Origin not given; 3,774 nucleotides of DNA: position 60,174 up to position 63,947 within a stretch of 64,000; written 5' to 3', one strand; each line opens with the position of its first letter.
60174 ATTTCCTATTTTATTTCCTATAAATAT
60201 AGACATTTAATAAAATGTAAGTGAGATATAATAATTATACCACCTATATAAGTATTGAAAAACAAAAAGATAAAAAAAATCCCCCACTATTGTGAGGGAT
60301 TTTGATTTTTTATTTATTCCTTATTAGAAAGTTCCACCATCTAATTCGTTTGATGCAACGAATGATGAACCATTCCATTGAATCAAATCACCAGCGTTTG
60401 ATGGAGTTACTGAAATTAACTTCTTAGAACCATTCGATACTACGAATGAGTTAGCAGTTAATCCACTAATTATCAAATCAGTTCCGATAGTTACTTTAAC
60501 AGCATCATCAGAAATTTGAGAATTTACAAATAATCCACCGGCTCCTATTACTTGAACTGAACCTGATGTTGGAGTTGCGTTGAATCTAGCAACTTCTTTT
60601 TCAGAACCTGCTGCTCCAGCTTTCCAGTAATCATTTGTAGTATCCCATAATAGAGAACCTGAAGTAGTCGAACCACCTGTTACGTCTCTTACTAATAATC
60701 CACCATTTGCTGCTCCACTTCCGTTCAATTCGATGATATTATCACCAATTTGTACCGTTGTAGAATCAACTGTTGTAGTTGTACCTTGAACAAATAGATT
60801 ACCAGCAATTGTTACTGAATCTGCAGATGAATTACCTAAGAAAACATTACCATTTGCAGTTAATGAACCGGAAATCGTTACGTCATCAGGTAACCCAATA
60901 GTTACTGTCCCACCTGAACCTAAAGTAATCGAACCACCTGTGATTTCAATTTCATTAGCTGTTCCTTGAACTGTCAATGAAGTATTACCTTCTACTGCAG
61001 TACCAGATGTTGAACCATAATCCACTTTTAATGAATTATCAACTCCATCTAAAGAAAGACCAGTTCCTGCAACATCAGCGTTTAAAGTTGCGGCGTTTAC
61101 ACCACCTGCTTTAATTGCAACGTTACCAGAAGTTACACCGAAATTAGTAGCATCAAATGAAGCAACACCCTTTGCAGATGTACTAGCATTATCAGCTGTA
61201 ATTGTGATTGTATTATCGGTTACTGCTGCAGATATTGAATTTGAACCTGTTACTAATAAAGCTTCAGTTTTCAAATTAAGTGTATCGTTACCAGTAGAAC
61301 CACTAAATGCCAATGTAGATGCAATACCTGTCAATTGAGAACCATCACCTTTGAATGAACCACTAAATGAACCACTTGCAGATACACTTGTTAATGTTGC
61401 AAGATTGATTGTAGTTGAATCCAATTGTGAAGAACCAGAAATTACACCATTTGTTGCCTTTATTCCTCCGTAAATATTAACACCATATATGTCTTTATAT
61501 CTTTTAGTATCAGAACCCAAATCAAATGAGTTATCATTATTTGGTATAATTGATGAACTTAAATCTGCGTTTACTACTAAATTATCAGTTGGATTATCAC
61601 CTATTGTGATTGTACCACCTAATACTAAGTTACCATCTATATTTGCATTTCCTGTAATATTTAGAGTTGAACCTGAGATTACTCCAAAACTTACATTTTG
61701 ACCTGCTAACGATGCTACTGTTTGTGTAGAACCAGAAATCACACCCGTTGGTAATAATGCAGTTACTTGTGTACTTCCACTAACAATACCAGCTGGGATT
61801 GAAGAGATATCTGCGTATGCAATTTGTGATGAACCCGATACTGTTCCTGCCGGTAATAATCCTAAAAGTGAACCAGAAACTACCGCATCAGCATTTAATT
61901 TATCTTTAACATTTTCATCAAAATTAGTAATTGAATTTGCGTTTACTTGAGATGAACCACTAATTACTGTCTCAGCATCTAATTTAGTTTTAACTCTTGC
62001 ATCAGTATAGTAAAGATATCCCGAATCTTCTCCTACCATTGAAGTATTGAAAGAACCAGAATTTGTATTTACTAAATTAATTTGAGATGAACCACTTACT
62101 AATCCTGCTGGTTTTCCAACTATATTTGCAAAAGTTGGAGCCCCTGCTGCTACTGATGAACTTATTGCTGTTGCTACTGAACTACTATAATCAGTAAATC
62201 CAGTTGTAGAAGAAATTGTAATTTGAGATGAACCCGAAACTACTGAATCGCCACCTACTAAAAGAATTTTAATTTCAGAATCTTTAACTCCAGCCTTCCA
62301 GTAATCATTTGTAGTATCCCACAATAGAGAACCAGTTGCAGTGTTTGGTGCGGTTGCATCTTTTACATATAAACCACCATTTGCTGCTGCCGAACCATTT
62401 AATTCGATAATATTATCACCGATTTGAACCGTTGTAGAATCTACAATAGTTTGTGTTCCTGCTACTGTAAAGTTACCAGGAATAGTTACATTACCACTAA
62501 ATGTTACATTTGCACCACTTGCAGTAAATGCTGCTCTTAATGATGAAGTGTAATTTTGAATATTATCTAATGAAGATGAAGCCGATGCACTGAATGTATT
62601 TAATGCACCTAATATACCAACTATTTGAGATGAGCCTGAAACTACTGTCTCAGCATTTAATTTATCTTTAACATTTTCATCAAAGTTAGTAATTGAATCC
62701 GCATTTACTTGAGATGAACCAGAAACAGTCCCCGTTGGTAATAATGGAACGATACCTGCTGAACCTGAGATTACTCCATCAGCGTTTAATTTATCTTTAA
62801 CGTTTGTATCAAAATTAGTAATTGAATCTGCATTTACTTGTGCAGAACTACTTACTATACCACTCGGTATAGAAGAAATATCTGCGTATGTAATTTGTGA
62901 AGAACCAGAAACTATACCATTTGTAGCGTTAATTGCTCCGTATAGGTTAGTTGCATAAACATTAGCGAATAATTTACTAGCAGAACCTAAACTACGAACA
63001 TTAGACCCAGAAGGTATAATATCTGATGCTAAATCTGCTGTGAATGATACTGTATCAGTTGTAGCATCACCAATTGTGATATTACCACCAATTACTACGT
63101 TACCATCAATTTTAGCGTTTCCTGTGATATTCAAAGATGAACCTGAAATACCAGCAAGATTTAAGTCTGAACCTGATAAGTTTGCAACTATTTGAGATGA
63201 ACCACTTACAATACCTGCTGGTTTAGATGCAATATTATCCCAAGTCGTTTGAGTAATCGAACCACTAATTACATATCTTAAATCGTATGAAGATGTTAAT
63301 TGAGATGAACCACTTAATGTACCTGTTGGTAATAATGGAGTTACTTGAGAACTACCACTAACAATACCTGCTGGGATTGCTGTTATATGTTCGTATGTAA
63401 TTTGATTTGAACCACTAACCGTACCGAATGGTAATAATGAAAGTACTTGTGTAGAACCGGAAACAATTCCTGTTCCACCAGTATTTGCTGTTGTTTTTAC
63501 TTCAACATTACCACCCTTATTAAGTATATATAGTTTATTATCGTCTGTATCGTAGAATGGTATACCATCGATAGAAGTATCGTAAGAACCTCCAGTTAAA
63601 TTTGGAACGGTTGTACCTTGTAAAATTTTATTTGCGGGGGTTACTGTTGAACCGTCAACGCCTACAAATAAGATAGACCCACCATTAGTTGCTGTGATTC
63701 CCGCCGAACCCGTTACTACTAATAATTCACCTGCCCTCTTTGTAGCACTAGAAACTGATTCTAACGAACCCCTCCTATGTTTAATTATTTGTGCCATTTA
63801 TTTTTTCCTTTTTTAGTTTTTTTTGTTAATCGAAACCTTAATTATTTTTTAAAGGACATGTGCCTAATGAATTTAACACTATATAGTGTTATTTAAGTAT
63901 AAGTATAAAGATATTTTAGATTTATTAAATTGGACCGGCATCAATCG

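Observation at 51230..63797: Five consecutive tail-fibre genes sharing an N-terminal anchor motif and shuffled internal modules (mosaic receptor-binding arsenal)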

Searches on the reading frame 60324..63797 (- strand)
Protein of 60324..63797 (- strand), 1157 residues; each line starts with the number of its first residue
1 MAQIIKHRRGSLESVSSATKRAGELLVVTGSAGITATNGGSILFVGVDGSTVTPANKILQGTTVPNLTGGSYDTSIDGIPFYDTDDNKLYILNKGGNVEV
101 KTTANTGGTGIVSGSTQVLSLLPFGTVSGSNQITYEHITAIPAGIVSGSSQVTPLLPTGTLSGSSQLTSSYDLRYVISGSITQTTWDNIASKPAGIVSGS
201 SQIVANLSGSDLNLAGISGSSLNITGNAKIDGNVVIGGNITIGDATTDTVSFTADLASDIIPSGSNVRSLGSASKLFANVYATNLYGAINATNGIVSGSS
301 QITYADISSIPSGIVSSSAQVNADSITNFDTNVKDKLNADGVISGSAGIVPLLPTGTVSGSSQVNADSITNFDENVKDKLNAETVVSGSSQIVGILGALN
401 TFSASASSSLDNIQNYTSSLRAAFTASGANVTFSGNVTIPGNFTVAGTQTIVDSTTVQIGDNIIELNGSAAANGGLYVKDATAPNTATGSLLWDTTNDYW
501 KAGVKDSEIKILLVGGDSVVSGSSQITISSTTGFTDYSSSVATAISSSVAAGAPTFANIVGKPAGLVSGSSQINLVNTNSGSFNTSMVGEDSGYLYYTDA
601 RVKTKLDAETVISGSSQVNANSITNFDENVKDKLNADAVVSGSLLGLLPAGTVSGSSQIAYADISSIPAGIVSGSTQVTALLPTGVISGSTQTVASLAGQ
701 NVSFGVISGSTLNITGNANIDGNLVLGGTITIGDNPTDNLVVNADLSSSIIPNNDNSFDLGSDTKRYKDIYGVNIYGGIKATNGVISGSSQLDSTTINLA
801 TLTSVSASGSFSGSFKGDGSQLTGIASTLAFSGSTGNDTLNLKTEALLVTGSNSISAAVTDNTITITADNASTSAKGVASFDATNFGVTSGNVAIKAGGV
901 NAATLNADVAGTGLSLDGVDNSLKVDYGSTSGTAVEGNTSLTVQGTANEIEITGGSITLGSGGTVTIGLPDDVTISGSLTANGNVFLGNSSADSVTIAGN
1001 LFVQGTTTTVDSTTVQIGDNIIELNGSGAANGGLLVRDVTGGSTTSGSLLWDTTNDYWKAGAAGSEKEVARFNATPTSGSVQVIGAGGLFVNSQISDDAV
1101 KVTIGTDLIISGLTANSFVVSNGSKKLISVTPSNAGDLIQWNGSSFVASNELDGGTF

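Call 5: search_protein_families(library=pfam, proteins=[window:60324-63797:-], max_evalue=0.01)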
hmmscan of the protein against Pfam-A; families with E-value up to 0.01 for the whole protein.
window:60324-63797:- (1157 aa): 0 families

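Call 6: search_protein_families(library=phrogs, proteins=[window:60324-63797:-], max_evalue=0.001)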
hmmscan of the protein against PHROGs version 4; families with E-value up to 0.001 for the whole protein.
window:60324-63797:- (1157 aa): 0 families

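Call 14: search_dna_similar(query=window:60324-63797:-, collection=phages, mode=protein, max_rows=25)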
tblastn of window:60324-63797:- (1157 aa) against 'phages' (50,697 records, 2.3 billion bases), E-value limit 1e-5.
Records with a match: 5; places in all: 5; records where one place covers at least 80% of the query: 0.
Best place of each record, by identity: <60% 5.
By first word of the organism name: Methylophilales 4; Marine 1.
By host as written in the record: Methylophilales_sp._H5P1 4; - 1.
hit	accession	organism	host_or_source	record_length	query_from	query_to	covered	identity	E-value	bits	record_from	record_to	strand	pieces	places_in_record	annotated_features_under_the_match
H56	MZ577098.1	Methylophilales phage Melnitz-3 EXVC039M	Methylophilales_sp._H5P1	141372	705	785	7%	44.2%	2e-9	69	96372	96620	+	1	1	hypothetical protein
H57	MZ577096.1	Methylophilales phage Melnitz-2 EXVC040M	Methylophilales_sp._H5P1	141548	705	785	7%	44.2%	2e-9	69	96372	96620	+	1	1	hypothetical protein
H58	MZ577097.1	Methylophilales phage Melnitz EXVC044M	Methylophilales_sp._H5P1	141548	705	785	7%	44.2%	2e-9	69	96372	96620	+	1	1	hypothetical protein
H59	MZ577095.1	Methylophilales phage Melnitz-1 EXVC043M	Methylophilales_sp._H5P1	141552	705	785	7%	44.2%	2e-9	69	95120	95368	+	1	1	hypothetical protein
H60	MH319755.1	Marine virus AG-345-L05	single cell amplified by WGA-X; seawater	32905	704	771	6%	41.2%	7e-6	57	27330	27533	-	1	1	record has no annotation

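Call 23: search_protein_families(library=ncbifam, proteins=[window:60324-63797:-], max_evalue=1)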
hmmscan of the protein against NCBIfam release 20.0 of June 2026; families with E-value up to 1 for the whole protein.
window:60324-63797:- (1157 aa): 2 families
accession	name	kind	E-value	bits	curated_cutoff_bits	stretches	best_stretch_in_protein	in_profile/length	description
NF010082.0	PRK13567.1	equivalog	0.49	9.1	576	0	333-366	360-391/468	anthranilate synthase component I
NF009986.0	PRK13452.1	equivalog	0.57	10.2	207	0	98-146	23-70/145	F0F1 ATP synthase subunit epsilon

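Call 60: find_related_loci(query=window:60324-63797:-, collection=viral_contigs, flank=10000)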
Query window:60324-63797:- (1157 aa) in viral_contigs; peptide patterns used: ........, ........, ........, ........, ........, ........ (x = any residue, [..] = any of these).
69 stretches matched a pattern; 62 encode a relative of the query (tblastn E <= 1e-3); 60 distinct loci.
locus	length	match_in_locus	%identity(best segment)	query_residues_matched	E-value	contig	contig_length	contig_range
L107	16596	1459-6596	65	1-1157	0e+0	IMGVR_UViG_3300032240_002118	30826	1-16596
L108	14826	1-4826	91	127-1157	0e+0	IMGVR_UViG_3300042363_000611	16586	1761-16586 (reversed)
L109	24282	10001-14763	55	1-1157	0e+0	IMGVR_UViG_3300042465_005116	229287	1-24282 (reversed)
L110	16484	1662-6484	75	1-1157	7e-154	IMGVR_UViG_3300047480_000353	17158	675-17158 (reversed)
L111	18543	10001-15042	75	1-1157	3e-153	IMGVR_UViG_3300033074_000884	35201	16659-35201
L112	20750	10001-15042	75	1-1157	3e-153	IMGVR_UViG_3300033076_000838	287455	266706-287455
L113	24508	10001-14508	74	1-1157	7e-145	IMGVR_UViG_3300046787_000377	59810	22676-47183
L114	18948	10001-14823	75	1-1157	7e-154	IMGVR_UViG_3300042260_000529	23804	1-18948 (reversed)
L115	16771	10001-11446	39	195-573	1e-64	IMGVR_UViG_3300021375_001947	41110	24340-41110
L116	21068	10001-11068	67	1-1071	2e-58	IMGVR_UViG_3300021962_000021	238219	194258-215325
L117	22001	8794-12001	39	1-1157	7e-57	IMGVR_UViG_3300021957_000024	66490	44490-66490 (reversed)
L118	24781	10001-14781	54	1-1157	7e-52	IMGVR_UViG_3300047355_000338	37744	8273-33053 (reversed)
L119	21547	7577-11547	39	98-1071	4e-24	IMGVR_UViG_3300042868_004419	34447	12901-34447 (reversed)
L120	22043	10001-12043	46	1-1157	7e-51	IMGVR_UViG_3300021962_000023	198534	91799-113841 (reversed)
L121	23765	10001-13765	42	1-1157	5e-72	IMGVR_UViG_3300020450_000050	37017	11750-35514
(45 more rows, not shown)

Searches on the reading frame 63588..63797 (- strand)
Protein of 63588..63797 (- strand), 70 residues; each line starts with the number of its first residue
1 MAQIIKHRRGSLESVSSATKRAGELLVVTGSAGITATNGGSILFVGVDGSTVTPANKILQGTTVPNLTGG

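Call 22: search_protein_families(library=pfam, proteins=[window:63588-63797:-], max_evalue=10)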
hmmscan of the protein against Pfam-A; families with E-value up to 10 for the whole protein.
seq(70 aa): 1 family
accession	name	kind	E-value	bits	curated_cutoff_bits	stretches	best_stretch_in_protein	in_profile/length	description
PF18454.7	Mtd_N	-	0.037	14.4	26.3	1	5-29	1-25/37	Major tropism determinant N-terminal domain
